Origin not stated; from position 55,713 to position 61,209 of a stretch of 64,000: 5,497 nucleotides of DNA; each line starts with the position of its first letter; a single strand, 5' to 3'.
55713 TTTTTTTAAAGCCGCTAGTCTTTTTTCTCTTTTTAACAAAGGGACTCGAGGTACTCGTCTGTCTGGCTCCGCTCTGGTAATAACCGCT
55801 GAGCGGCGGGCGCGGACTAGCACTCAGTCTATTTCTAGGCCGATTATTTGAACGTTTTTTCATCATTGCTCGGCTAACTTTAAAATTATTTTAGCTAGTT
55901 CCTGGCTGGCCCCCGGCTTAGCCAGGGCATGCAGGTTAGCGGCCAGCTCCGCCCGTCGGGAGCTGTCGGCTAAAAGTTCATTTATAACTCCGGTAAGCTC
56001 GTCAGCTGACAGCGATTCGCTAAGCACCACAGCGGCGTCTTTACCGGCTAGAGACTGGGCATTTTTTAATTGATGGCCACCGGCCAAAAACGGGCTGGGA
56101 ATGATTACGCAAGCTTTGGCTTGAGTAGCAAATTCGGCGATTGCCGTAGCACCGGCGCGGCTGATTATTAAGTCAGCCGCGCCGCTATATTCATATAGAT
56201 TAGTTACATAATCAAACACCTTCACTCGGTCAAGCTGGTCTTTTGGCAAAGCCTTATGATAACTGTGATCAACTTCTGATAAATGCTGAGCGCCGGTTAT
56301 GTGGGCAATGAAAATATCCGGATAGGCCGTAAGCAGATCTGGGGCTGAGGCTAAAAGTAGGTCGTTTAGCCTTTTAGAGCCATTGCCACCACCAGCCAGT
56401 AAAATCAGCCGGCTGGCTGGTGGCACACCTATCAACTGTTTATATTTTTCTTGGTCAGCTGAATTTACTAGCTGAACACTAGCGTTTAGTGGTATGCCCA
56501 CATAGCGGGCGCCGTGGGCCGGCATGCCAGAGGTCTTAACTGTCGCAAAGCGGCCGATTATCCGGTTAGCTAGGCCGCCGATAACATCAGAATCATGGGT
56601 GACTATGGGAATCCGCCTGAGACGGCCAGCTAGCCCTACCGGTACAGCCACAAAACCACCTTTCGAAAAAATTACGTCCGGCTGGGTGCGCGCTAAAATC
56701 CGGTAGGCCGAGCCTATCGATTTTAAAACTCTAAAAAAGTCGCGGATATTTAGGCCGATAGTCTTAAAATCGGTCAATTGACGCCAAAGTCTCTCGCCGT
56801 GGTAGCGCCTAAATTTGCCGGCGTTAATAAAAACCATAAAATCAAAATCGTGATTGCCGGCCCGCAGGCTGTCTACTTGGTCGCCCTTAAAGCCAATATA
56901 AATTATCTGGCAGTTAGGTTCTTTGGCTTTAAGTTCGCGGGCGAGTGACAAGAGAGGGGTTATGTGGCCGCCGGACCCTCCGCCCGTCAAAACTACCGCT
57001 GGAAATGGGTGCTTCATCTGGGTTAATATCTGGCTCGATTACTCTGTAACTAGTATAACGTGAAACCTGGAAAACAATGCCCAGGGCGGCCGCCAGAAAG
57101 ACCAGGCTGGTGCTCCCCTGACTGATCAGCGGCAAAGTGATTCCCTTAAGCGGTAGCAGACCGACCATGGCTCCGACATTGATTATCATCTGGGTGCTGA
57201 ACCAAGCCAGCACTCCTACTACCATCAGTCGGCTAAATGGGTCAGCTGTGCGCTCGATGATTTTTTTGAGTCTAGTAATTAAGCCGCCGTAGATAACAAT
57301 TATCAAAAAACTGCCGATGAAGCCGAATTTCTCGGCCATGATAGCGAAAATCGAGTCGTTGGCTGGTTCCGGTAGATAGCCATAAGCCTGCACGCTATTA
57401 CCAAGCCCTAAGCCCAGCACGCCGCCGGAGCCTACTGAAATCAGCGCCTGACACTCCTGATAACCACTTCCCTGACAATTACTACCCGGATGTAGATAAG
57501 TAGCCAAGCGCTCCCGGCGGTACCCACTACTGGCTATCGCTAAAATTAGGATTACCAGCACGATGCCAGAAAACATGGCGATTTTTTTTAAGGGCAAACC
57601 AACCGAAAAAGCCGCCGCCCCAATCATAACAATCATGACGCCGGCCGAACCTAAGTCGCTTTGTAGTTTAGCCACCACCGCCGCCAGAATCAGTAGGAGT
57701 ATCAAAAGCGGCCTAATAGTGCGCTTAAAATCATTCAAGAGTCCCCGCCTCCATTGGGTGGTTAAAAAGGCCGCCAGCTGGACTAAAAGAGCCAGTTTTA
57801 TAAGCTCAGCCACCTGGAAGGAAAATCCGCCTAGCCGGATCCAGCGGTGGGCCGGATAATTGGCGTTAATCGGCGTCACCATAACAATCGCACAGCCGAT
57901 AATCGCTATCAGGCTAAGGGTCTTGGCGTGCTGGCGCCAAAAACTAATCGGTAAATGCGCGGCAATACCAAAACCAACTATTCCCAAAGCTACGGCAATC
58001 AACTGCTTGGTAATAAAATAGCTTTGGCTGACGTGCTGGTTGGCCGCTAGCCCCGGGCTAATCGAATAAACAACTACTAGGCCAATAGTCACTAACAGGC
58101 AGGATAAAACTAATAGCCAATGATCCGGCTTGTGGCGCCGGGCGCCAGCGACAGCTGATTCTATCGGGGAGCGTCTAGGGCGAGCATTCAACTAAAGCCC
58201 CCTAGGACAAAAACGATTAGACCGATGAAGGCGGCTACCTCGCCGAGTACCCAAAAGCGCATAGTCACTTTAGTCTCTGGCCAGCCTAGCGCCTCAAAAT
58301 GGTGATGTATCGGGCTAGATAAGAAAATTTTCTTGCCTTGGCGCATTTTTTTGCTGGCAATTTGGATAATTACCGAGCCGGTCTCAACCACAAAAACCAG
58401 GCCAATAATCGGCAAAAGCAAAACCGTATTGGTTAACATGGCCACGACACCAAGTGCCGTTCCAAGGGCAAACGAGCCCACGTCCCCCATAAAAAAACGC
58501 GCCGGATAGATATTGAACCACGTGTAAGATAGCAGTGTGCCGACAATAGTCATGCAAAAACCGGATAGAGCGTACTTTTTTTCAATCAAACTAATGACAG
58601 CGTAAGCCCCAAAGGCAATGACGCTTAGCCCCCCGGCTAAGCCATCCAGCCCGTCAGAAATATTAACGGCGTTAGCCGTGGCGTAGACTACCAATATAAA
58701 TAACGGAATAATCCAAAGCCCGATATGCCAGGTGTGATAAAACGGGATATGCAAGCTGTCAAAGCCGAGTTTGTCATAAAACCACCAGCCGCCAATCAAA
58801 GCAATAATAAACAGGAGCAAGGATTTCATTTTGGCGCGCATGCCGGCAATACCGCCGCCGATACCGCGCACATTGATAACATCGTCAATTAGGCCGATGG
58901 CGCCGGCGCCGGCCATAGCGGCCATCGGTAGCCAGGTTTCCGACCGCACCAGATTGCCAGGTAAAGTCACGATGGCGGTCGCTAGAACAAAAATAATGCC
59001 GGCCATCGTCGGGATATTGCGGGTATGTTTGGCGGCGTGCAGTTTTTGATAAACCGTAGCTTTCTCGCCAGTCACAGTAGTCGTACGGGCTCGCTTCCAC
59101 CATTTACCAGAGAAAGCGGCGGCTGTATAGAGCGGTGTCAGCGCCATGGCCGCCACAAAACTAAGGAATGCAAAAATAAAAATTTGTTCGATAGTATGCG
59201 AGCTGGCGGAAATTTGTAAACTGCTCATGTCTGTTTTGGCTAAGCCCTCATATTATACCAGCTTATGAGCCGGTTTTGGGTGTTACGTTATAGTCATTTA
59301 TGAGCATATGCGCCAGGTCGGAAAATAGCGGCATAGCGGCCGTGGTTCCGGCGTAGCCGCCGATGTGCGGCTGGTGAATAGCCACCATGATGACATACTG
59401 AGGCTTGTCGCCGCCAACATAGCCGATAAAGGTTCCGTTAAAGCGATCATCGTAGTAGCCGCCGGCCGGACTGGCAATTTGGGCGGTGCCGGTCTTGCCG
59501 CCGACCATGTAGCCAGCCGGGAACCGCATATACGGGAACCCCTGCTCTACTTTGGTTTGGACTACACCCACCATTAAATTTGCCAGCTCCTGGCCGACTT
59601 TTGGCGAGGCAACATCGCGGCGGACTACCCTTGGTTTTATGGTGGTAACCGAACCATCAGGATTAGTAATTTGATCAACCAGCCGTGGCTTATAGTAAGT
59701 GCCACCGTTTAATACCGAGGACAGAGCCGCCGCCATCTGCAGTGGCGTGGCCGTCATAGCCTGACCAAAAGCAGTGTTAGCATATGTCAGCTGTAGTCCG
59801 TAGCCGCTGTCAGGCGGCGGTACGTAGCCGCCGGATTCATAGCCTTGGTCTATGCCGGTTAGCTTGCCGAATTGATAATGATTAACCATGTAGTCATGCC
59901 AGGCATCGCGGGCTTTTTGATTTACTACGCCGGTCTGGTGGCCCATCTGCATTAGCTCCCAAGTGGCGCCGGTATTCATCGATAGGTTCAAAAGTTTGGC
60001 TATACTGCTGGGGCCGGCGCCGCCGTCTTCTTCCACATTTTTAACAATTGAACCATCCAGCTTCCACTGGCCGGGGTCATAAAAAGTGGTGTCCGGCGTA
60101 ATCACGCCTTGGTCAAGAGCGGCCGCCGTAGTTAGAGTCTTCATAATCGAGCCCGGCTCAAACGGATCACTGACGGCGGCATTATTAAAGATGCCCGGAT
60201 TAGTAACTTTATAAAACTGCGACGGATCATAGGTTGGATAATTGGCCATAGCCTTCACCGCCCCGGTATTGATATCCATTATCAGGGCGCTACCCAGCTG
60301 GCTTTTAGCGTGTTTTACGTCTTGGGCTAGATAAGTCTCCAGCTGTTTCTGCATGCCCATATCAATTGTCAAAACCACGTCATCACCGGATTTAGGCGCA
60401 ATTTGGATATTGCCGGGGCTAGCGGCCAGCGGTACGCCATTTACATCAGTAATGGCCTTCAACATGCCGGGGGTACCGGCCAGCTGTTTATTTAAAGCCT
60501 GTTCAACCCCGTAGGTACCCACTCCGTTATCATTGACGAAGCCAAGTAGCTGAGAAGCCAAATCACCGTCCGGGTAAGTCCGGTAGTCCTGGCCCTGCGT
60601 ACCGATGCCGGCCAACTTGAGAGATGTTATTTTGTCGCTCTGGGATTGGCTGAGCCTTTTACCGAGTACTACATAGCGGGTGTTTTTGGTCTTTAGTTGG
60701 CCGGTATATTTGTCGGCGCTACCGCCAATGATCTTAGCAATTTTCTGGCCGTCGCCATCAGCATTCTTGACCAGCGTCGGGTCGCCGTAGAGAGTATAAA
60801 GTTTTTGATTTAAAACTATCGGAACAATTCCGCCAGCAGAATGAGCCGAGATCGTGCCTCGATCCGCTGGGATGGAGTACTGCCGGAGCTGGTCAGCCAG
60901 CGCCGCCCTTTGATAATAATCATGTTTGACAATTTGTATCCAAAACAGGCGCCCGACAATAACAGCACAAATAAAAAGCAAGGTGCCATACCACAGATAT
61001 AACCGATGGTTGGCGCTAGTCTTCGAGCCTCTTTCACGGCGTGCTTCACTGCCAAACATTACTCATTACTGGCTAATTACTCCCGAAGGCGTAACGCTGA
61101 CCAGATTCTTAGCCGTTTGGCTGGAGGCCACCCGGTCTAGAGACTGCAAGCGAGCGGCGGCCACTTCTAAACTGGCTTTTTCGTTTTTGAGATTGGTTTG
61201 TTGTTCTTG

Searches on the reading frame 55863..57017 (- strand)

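Call 7: search_protein_families(library=pfam, proteins=[window:55863-57017:-])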
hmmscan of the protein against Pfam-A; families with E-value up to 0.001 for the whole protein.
window:55863-57017:- (384 aa): 3 families
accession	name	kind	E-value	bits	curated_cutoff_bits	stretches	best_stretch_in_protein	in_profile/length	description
PF04101.22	Glyco_tran_28_C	-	3.2e-28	99.3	22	1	205-371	2-163/166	Glycosyltransferase family 28 C-terminal domain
PF03033.26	Glyco_transf_28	-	1.8e-24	86.8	26.2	1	8-159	1-135/139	Glycosyltransferase family 28 N-terminal domain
PF13439.12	Glyco_transf_4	-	0.00033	21.2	28.5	0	66-141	28-102/170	Glycosyltransferase Family 4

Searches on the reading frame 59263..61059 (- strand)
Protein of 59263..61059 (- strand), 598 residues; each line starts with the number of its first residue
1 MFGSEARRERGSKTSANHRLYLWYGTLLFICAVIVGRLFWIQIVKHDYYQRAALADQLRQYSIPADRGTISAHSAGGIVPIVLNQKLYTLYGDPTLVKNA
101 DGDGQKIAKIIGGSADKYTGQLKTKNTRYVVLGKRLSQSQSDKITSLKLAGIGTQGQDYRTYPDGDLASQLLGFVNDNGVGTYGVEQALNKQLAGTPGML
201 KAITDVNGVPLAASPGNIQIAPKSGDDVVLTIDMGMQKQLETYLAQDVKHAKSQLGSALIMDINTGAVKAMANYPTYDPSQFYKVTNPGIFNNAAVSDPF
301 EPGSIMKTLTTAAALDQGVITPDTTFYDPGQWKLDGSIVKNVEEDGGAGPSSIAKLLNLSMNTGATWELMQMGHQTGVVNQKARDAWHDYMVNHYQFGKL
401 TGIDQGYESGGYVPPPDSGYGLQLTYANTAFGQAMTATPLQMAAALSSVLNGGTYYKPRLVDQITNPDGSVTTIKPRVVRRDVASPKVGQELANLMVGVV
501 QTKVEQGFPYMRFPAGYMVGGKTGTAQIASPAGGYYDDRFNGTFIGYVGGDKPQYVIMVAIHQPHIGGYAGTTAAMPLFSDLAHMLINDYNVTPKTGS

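Call 29: search_protein_families(library=pfam, proteins=[window:59263-61059:-])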
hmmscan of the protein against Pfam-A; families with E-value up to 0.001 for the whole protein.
window:59263-61059:- (598 aa): 3 families
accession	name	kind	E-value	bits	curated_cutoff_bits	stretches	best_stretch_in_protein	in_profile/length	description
PF00905.27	Transpeptidase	-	3e-59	201.1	22.1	1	256-582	1-297/299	Penicillin binding protein transpeptidase domain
PF03717.20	PBP_dimer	-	1.4e-13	52.1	24.4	1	63-211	2-176/180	Penicillin-binding Protein dimerisation domain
PF21922.1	PBP_dimer_2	-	0.00036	21.2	27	0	160-197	25-61/83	Penicillin binding protein A dimerisation domain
